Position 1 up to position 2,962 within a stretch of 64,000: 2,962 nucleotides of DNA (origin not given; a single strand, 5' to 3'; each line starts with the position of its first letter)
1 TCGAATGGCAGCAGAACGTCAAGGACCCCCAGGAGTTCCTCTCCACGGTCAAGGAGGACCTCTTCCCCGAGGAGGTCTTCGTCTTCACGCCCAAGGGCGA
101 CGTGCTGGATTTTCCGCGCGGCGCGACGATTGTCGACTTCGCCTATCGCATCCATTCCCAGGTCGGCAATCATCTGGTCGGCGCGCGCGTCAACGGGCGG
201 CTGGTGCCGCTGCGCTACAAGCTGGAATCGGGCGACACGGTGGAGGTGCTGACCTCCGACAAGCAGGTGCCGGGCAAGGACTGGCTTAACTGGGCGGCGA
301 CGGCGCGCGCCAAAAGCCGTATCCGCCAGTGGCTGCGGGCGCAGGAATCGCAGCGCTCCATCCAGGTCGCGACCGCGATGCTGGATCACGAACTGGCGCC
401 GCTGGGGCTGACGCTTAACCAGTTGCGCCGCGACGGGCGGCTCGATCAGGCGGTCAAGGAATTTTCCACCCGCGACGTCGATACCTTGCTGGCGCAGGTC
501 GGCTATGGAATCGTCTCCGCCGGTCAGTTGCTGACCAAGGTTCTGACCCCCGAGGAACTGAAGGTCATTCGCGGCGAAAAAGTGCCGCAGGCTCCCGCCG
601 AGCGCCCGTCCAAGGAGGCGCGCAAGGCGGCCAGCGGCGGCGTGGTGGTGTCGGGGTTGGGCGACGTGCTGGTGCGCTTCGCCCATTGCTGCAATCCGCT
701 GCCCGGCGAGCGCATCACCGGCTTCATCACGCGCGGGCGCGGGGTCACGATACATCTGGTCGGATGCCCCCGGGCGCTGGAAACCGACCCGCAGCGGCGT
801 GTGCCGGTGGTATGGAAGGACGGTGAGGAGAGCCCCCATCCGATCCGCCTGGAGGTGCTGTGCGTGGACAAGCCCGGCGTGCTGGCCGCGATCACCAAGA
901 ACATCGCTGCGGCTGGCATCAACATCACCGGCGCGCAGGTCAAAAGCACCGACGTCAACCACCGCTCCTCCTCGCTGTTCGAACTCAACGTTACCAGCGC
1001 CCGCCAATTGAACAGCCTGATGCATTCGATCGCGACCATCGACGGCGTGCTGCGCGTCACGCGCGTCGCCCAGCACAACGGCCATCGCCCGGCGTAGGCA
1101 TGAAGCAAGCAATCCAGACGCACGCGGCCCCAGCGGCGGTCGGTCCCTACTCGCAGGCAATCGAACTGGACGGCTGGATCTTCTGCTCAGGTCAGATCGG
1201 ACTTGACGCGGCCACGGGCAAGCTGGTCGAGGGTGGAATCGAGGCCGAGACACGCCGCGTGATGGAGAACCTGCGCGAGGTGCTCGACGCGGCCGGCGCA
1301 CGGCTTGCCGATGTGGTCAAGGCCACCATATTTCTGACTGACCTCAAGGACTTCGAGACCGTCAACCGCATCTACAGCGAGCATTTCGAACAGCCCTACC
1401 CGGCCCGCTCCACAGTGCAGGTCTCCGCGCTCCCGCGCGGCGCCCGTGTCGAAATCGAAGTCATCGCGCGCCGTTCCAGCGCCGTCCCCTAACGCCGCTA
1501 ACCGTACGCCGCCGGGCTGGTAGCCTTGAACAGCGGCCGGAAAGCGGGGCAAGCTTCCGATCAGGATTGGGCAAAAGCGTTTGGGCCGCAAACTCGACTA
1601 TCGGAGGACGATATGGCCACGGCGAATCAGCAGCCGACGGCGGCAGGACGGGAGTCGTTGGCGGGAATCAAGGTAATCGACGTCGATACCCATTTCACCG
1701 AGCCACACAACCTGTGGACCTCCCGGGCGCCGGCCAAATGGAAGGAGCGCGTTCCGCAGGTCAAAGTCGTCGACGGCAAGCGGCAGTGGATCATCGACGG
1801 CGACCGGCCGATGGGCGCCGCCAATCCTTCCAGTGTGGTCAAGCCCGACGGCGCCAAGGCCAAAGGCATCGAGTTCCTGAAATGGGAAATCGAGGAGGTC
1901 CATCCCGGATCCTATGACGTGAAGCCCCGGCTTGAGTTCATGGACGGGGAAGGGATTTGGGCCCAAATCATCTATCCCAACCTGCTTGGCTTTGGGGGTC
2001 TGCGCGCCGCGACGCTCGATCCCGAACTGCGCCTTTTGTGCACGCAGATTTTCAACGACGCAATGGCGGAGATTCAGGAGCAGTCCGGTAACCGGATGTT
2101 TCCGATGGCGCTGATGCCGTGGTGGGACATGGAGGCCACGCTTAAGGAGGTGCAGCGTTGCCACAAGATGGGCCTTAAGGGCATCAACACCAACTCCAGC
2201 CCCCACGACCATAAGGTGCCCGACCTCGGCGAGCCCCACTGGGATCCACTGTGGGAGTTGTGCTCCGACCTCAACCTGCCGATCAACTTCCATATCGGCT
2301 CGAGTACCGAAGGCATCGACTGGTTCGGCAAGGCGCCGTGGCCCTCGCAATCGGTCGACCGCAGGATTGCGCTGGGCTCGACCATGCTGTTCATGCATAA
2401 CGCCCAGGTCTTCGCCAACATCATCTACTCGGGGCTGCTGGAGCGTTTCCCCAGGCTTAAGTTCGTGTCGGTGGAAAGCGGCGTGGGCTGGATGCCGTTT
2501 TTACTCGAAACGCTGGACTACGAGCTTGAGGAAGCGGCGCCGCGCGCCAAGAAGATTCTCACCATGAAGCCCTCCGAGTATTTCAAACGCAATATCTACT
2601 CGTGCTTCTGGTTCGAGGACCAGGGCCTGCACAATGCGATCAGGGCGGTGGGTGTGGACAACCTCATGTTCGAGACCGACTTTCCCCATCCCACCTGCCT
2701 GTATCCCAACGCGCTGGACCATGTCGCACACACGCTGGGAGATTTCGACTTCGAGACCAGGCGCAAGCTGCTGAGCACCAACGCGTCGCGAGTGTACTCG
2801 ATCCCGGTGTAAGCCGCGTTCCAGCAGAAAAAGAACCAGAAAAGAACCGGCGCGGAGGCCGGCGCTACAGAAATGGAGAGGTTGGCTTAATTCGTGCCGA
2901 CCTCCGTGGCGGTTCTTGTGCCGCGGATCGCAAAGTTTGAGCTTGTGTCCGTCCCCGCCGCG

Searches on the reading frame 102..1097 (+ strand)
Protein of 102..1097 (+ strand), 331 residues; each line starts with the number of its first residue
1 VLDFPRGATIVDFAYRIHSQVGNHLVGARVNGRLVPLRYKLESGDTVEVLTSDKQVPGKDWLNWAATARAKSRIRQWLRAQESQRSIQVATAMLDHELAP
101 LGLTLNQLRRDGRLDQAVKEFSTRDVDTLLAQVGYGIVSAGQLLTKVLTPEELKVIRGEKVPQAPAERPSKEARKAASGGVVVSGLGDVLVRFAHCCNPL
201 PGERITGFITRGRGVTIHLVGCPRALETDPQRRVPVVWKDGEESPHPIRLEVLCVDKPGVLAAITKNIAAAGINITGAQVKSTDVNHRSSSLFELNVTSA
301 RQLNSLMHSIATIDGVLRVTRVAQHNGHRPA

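Call 36: search_protein_families(library=pfam, proteins=[window:102-1097:+], max_evalue=0.001)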
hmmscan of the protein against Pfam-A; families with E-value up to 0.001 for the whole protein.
window:102-1097:+ (331 aa): 5 families
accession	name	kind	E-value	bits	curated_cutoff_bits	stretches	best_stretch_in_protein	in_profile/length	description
PF02824.27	TGS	-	1.1e-18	67.4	22.2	1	2-51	11-60/60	TGS domain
PF13291.12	ACT_4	-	2e-15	57.7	27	1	244-321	3-80/80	ACT domain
PF19296.4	RelA_AH_RIS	-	1.7e-12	48.3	23.8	1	64-223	3-173/185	RelA/SpoT, AH and RIS domains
PF01842.31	ACT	-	2.5e-09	37.2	27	1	249-294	2-48/66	ACT domain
PF22629.2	ACT_AHAS_ss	-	2.6e-07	31.1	27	1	250-318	1-67/67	AHAS small subunit-like ACT domain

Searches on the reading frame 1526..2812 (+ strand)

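Call 36: search_protein_families(library=pfam, proteins=[window:1526-2812:+], max_evalue=0.001)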
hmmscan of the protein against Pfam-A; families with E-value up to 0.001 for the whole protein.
window:1526-2812:+ (428 aa): 1 family
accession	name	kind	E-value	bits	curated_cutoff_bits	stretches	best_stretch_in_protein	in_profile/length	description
PF04909.20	Amidohydro_2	-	2.3e-29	103.5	26.4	1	169-425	59-288/289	Amidohydrolase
